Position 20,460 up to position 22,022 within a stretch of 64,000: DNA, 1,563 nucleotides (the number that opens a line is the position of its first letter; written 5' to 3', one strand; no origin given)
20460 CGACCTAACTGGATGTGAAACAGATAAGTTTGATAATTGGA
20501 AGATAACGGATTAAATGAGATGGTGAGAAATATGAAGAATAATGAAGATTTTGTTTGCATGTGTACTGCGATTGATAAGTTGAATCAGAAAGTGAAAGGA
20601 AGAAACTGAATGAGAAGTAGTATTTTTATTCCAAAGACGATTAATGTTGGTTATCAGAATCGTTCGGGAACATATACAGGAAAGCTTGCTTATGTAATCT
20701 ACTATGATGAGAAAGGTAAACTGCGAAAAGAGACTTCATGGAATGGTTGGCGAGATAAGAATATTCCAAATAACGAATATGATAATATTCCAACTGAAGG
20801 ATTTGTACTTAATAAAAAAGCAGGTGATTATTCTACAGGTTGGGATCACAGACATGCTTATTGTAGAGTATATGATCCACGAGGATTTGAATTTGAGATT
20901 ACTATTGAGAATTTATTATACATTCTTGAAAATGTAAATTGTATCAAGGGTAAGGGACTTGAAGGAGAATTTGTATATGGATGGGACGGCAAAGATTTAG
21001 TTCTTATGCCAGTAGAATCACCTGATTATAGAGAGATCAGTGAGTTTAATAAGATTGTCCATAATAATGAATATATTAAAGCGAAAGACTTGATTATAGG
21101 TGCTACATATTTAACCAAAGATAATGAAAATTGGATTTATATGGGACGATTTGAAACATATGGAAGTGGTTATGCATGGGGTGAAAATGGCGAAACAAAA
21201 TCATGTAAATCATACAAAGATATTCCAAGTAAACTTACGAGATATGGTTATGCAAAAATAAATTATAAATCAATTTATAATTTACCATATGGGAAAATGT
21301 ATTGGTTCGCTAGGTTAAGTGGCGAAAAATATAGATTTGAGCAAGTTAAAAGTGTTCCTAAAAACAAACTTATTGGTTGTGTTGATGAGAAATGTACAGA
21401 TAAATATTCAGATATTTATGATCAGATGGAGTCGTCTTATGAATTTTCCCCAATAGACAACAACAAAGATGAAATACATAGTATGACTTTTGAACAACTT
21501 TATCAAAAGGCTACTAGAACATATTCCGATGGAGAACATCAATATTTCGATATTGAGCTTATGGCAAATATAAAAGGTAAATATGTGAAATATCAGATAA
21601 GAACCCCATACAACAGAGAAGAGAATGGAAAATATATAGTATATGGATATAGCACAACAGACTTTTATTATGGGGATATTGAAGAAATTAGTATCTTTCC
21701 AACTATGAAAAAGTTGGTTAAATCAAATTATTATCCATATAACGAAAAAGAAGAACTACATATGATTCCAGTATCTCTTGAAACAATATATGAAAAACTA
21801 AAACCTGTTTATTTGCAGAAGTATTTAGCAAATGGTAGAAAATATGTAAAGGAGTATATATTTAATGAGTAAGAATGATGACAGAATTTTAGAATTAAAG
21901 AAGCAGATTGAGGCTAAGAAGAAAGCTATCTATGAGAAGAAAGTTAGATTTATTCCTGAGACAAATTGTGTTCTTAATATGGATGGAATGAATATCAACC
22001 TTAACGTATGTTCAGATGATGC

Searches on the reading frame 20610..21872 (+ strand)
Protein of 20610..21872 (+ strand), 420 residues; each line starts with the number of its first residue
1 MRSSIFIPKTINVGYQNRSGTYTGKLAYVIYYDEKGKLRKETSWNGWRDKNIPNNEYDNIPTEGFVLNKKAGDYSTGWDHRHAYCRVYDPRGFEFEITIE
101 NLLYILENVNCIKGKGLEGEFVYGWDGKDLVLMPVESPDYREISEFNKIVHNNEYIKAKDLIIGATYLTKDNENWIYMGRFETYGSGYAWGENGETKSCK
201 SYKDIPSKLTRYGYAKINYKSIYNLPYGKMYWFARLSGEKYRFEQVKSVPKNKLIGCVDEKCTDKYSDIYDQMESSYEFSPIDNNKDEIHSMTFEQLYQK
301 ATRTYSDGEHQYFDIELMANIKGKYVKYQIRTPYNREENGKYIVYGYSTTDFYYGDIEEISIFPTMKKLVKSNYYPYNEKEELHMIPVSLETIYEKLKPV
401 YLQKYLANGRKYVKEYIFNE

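Call 9: search_protein_families(library=phrogs, proteins=[window:20610-21872:+], max_evalue=0.00001)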
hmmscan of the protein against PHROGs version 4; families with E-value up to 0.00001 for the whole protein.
window:20610-21872:+ (420 aa): 4 families
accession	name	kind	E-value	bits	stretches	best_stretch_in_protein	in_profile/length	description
phrog_2475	-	unknown function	4.6e-110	369.6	1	3-414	2-380/383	-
phrog_6266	-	unknown function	4.9e-16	60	1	9-178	7-182/328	-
phrog_14061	-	unknown function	7.4e-11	42.8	1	48-181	46-168/402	-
phrog_30990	-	unknown function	3e-06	27.8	1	55-136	70-150/282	-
